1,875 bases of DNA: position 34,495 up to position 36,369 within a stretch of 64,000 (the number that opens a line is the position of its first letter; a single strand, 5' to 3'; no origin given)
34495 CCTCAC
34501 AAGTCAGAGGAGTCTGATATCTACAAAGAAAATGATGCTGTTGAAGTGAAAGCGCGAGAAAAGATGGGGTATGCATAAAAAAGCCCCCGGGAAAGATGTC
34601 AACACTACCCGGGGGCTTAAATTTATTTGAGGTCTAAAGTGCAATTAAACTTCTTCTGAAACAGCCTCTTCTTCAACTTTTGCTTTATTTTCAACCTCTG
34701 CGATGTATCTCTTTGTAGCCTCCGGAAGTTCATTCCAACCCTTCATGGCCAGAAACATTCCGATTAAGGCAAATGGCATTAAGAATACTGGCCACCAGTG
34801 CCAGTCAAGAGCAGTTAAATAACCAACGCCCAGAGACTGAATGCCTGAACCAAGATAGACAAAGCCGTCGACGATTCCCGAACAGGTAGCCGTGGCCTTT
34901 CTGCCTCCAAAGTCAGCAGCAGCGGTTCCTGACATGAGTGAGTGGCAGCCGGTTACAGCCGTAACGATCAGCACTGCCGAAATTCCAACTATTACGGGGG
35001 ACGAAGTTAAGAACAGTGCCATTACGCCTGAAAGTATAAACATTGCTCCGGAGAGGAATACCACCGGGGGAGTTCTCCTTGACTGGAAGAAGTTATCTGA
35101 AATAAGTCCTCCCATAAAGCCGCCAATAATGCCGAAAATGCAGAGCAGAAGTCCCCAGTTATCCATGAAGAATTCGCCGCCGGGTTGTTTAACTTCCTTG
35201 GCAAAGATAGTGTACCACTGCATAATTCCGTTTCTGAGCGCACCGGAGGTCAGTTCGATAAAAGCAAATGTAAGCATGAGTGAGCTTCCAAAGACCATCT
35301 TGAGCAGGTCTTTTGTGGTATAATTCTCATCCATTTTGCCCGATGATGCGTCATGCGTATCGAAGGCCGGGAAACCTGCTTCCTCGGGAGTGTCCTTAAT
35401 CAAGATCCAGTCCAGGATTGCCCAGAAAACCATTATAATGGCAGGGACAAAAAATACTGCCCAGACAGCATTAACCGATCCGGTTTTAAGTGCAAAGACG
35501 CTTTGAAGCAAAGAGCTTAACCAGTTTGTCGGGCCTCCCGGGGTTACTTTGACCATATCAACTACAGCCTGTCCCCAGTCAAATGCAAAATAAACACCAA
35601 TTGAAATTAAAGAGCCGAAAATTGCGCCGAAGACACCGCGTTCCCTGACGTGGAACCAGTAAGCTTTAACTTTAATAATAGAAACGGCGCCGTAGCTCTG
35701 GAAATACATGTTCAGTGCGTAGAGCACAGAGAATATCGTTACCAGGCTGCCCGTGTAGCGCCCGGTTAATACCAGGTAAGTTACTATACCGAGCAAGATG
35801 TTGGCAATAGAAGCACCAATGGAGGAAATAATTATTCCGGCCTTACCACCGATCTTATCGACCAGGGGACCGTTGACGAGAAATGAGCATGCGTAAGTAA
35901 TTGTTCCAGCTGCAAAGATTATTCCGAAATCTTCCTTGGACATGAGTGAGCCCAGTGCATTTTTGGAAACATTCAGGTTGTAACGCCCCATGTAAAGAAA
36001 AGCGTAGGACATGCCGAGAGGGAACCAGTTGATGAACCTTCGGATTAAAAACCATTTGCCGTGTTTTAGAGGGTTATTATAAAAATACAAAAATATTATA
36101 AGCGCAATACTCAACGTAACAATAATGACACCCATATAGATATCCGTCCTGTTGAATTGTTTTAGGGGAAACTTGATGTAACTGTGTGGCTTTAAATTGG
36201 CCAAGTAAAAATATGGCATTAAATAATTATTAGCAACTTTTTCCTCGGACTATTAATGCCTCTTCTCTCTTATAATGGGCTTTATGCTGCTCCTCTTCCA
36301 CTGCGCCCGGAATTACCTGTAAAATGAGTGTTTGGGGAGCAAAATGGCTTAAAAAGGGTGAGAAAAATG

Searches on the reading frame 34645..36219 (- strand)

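Call 111: search_protein_families(library=pfam, proteins=[window:34645-36219:-], max_evalue=0.00001)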
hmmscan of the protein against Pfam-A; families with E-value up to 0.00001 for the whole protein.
window:34645-36219:- (524 aa): 1 family
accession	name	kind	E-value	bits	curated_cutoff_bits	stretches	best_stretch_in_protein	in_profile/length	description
PF07690.21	MFS_1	-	1.1e-17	64.4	33.4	1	70-460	3-345/347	Major Facilitator Superfamily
